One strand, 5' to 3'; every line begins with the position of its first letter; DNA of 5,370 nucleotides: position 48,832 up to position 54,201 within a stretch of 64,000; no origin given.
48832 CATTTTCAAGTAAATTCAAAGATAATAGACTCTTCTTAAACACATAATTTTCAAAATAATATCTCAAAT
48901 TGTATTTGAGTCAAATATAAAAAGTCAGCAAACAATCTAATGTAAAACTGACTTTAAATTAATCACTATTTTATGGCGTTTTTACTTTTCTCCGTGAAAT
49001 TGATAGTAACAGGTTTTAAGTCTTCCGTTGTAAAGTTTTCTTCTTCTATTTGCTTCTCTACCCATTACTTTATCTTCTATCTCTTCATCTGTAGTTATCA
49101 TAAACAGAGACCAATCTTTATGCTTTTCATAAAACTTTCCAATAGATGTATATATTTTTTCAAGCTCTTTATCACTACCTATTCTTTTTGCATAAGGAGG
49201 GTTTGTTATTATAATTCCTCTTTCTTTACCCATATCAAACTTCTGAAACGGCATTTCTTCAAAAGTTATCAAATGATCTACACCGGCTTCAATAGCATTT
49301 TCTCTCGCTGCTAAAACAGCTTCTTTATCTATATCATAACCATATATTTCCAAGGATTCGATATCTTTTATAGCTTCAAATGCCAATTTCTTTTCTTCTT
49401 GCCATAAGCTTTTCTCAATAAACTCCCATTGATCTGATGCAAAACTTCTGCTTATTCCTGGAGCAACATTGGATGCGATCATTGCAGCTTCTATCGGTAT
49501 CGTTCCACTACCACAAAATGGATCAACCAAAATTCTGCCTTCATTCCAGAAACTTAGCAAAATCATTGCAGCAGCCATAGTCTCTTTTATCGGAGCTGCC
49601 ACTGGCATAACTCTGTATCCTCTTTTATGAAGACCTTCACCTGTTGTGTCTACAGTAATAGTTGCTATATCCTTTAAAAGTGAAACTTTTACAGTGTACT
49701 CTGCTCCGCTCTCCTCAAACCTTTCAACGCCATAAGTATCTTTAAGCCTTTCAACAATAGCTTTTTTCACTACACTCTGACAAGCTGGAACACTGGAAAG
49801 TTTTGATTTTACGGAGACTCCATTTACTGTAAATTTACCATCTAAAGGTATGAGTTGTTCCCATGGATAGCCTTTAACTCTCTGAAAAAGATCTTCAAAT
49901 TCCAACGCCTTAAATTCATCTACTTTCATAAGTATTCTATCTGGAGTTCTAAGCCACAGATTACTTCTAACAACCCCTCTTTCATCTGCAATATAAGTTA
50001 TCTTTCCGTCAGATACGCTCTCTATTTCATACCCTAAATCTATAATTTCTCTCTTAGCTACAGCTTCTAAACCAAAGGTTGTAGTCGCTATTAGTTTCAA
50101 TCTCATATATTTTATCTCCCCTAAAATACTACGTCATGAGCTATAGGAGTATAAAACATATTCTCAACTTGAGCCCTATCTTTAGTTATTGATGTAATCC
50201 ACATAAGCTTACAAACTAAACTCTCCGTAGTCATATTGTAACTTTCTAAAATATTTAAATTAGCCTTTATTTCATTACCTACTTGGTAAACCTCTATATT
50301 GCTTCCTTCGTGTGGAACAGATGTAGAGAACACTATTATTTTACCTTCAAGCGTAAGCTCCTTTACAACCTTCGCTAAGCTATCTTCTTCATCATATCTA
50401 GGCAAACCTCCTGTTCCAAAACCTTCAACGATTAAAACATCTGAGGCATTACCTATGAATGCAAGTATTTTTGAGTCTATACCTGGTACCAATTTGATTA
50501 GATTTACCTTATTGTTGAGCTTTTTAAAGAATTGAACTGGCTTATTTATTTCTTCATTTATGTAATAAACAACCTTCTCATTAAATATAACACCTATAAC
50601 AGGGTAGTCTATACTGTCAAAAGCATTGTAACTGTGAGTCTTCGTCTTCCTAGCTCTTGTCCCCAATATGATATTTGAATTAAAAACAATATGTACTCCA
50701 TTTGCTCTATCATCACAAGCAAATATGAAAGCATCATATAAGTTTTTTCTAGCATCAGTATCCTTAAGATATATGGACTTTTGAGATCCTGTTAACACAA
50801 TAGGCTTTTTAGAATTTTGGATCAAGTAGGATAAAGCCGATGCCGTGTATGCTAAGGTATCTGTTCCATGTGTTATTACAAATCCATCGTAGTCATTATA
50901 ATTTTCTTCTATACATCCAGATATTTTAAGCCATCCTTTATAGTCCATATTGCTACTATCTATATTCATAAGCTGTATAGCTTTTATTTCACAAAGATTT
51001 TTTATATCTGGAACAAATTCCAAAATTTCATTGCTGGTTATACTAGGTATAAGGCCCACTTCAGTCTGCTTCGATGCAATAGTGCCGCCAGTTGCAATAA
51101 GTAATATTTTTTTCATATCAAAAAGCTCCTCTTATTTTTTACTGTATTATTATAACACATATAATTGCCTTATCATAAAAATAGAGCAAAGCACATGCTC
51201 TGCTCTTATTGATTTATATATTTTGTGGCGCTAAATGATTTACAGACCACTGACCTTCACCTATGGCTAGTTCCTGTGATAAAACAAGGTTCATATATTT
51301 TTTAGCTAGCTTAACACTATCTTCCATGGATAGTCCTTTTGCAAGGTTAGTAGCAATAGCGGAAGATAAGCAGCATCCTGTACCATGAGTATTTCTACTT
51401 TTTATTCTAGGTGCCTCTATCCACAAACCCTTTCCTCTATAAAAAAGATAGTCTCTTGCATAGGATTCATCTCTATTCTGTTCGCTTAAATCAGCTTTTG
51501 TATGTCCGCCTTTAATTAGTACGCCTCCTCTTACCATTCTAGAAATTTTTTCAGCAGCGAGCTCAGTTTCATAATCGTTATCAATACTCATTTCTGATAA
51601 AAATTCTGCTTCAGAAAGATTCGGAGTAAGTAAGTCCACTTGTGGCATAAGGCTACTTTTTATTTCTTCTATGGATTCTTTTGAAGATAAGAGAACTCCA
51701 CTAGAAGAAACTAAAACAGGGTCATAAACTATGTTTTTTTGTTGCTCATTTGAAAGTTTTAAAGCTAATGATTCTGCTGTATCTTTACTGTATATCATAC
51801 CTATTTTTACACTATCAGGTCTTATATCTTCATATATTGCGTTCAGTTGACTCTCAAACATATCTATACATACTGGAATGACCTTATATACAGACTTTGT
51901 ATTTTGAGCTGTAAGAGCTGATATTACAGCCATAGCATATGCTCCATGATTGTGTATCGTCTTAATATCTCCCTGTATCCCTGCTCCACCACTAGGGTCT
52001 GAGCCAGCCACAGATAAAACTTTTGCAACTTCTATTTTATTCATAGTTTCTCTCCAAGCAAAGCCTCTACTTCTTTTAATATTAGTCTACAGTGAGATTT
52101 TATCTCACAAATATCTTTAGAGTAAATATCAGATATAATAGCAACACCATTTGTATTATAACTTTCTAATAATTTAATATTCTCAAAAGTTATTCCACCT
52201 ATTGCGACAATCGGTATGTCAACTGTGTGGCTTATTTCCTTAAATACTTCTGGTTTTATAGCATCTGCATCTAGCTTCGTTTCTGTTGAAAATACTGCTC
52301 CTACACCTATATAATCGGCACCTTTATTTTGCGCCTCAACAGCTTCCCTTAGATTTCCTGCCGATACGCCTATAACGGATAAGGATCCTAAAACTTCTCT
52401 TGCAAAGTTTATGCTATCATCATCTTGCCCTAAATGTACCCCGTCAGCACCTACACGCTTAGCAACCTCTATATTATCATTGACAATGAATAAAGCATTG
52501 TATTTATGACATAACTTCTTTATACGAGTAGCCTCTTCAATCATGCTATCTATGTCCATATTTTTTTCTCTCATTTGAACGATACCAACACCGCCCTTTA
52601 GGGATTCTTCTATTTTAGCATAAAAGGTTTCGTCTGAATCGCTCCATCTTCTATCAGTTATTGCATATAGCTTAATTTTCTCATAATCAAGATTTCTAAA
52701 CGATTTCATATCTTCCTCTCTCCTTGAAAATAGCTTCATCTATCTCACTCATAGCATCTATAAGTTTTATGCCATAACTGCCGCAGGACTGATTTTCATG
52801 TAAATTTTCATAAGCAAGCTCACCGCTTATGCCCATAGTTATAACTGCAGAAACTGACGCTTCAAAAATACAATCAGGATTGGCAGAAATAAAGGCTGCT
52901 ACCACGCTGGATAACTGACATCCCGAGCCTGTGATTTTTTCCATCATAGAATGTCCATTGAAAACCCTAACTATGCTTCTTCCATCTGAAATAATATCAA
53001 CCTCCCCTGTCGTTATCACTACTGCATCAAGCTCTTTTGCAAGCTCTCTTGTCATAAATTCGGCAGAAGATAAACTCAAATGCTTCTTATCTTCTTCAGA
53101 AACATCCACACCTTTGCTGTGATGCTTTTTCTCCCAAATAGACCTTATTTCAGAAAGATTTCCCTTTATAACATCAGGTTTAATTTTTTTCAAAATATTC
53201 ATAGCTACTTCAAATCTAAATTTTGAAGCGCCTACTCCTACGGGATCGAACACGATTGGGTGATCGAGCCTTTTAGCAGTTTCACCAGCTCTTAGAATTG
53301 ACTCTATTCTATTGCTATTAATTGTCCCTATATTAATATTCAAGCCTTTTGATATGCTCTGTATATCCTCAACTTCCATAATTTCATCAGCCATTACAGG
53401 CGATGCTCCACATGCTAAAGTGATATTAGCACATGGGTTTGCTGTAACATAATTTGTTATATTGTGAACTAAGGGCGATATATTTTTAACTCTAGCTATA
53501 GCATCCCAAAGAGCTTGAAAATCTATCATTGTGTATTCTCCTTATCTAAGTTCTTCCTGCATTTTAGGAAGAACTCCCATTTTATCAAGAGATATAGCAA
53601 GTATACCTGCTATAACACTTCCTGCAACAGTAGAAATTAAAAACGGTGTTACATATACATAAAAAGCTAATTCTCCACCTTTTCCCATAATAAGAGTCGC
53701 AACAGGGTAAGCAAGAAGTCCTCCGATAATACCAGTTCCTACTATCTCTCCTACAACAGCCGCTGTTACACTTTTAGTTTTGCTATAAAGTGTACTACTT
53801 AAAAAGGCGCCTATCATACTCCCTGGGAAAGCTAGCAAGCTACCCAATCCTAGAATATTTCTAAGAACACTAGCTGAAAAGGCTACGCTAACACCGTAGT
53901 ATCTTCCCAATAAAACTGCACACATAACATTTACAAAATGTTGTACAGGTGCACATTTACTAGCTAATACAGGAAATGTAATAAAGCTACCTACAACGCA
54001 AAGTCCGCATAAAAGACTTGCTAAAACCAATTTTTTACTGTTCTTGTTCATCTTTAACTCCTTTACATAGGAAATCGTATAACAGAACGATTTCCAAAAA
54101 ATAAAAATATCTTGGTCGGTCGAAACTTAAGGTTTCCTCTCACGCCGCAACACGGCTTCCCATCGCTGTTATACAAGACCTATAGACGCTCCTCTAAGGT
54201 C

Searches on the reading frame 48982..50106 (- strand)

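Call 69: search_protein_families(library=pfam, proteins=[window:48982-50106:-])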
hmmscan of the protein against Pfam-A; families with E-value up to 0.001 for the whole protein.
window:48982-50106:- (374 aa): 5 families
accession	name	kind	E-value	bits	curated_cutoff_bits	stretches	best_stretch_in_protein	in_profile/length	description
PF01170.24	UPF0020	-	5.1e-49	167.1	22.3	1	162-367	1-195/197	RMKL-like, methyltransferase domain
PF22020.1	RlmL_1st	-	1.8e-19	69.9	27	1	4-59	1-55/55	RlmL ferredoxin-like domain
PF02926.22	THUMP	-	1.4e-13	51.4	20.6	1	69-153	3-84/84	THUMP domain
PF13847.12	Methyltransf_31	-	2.7e-05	24.3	27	0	241-292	17-77/145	Methyltransferase domain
PF01555.25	N6_N4_Mtase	-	7.6e-05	23.2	26.7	1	177-267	170-219/221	DNA methylase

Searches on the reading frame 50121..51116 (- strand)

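Call 69: search_protein_families(library=pfam, proteins=[window:50121-51116:-])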
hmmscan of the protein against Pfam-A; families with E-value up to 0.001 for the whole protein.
window:50121-51116:- (331 aa): 2 families
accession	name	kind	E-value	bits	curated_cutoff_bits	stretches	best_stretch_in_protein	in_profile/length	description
PF00710.25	Asparaginase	-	1.2e-62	211.3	22.5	1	3-186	1-189/193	Asparaginase, N-terminal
PF17763.6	Asparaginase_C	-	1e-20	74.2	34.6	1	203-321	1-114/114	Glutaminase/Asparaginase C-terminal domain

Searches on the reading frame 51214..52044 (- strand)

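Call 69: search_protein_families(library=pfam, proteins=[window:51214-52044:-])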
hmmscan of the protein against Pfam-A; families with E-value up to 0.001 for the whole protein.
window:51214-52044:- (276 aa): 2 families
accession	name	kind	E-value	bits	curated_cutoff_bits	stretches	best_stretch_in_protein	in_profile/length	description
PF08543.17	Phos_pyr_kin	-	1.8e-79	267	27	1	16-269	1-246/246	Phosphomethylpyrimidine kinase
PF00294.29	PfkB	-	1.5e-11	44.7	25.8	1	104-261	160-296/302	pfkB family carbohydrate kinase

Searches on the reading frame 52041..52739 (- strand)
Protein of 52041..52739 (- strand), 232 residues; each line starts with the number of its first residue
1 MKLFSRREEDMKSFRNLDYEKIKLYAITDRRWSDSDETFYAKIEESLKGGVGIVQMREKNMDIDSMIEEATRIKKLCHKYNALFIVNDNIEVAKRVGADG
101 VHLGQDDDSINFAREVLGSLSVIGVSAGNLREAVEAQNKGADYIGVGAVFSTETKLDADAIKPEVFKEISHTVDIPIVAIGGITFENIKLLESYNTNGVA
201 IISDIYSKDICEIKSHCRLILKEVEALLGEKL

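Call 69: search_protein_families(library=pfam, proteins=[window:52041-52739:-])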
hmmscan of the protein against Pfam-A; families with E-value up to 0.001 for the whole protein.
window:52041-52739:- (232 aa): 1 family
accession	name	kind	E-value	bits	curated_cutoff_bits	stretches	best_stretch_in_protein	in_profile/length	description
PF02581.23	TMP-TENI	-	4.2e-60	202.6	27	1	24-205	1-180/180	Thiamine monophosphate synthase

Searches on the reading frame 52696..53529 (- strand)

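Call 69: search_protein_families(library=pfam, proteins=[window:52696-53529:-])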
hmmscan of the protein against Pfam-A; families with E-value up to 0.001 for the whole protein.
window:52696-53529:- (277 aa): 2 families
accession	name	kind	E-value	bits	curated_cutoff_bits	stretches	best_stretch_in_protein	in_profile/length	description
PF02110.20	HK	-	9.2e-78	261.5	27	1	11-264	1-245/247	Hydroxyethylthiazole kinase family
PF08543.17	Phos_pyr_kin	-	1.6e-06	28.1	27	1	65-217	64-214/246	Phosphomethylpyrimidine kinase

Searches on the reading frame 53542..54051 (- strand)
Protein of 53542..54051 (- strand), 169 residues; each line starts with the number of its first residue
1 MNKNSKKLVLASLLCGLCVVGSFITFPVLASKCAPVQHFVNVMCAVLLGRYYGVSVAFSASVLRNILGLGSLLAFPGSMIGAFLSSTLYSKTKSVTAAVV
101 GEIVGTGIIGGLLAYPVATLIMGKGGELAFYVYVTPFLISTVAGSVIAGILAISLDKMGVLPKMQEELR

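Call 8: find_related_loci(query=window:53545-54051:-, collection=genome_contigs, flank=2500)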
Query window:53545-54051:- (169 aa) in genome_contigs; peptide patterns used: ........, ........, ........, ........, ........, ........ (x = any residue, [..] = any of these).
599 stretches matched a pattern (row limit reached: there are more); 509 encode a relative of the query (tblastn E <= 1e-3); the best 80 are kept; 80 distinct loci.
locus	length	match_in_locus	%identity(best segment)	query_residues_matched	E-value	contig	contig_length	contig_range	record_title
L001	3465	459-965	59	2-169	2e-63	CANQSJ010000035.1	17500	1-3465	MAG: uncultured Oscillospiraceae bacterium isolate Lapin-008__bin87 genome assembly, contig: Lapin-008__NODE_3648_length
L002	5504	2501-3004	58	2-168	4e-62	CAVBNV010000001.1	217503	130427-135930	Oscillospiraceae bacterium isolate H07602-L1_cleanbin_000012 genome assembly, contig: Spades_H07602-L1_contig_5, whole g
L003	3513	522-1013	60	6-168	8e-62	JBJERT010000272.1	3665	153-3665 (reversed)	MAG: Faecalibacterium sp. isolate FUKU04_bin.018 NODE_5527_length_3665_cov_18.345706, whole genome shotgun sequence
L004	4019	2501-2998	59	5-169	3e-60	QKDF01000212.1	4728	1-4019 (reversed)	MAG: Clostridia bacterium isolate SZUA-443 scaffold_91729, whole genome shotgun sequence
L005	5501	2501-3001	58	4-169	6e-60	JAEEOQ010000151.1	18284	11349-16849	MAG: Lachnospiraceae bacterium isolate Tb.RUG.290 NODE_5636984_length_18284_cov_1.299334, whole genome shotgun sequence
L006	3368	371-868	60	4-168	6e-60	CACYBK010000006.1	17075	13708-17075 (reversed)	MAG: uncultured Lachnospiraceae bacterium isolate RUG11789 genome assembly, contig: RUG11789_asm_6, whole genome shotgun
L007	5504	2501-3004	58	2-168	7e-60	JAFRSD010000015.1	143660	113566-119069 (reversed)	MAG: Lachnospiraceae bacterium isolate RGIG2751 Goat_Omasum-5__c293090, whole genome shotgun sequence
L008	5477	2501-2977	60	1-158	1e-59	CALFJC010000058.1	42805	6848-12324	MAG TPA_asm: uncultured Selenomonadales bacterium isolate ERR1278105_bin.146_CONCOCT_v1.1_MAG genome assembly, contig: E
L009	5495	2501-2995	57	6-169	2e-59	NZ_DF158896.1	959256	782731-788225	Oscillibacter ruminantium GH1, whole genome shotgun sequence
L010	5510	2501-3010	55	1-169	2e-59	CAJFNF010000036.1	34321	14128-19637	uncultured Faecalibacterium sp. isolate Chicken_9_mag_4 genome assembly, contig: MAGpy_11413_9_idba_bin_4_fascaffold_309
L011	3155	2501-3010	56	1-168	4e-59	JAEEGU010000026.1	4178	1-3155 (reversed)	MAG: Bacillota bacterium isolate Tb.RUG.106 k141_1015221_flag=0_multi=31.9277_len=4178, whole genome shotgun sequence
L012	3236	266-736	60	3-158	2e-58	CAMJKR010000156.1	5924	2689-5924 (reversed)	MAG: uncultured Selenomonadales bacterium isolate SRR12081298_bin.24_metaWRAP_v1.3_MAG genome assembly, contig: ERZ12289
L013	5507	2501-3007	54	2-169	1e-58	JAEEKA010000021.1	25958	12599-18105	MAG: Oscillospiraceae bacterium isolate Tb.RUG.182 k141_1432362_flag=0_multi=53.0222_len=25958, whole genome shotgun seq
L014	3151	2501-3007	56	2-169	1e-58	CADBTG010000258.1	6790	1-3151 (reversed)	MAG: uncultured Lachnospiraceae bacterium isolate RUG14279 genome assembly, contig: RUG14279_asm_258, whole genome shotg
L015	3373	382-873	58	6-168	9e-59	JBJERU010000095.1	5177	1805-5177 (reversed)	MAG: Faecalibacterium sp. isolate LOHA14_bin.018 NODE_7925_length_5177_cov_11.557985, whole genome shotgun sequence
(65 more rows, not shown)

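Call 69: search_protein_families(library=pfam, proteins=[window:53542-54051:-])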
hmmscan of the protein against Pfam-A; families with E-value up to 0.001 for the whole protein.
window:53542-54051:- (169 aa): 1 family
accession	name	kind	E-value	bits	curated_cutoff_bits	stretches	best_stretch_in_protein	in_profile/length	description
PF09512.15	ThiW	-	3.1e-47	160.9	30.3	1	8-157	1-149/150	Thiamine-precursor transporter protein (ThiW)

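Call 81: search_protein_families(library=ncbifam, proteins=[window:53542-54051:-], max_evalue=0.00001)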
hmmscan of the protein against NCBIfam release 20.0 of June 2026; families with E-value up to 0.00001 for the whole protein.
window:53542-54051:- (169 aa): 1 family
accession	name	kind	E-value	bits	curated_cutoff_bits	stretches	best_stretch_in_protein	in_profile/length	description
TIGR02359.1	thiW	equivalog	1.8e-46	158.2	84.35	1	6-160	2-157/160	energy coupling factor transporter S component ThiW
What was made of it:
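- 51214..54051 (-): Regulated operon: thiW (53542-54051), thiM (52696-53529), thiE (52041-52739), thiD (51214-52044). NCBIfam thiW equivalog, 158 bits (call 81).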
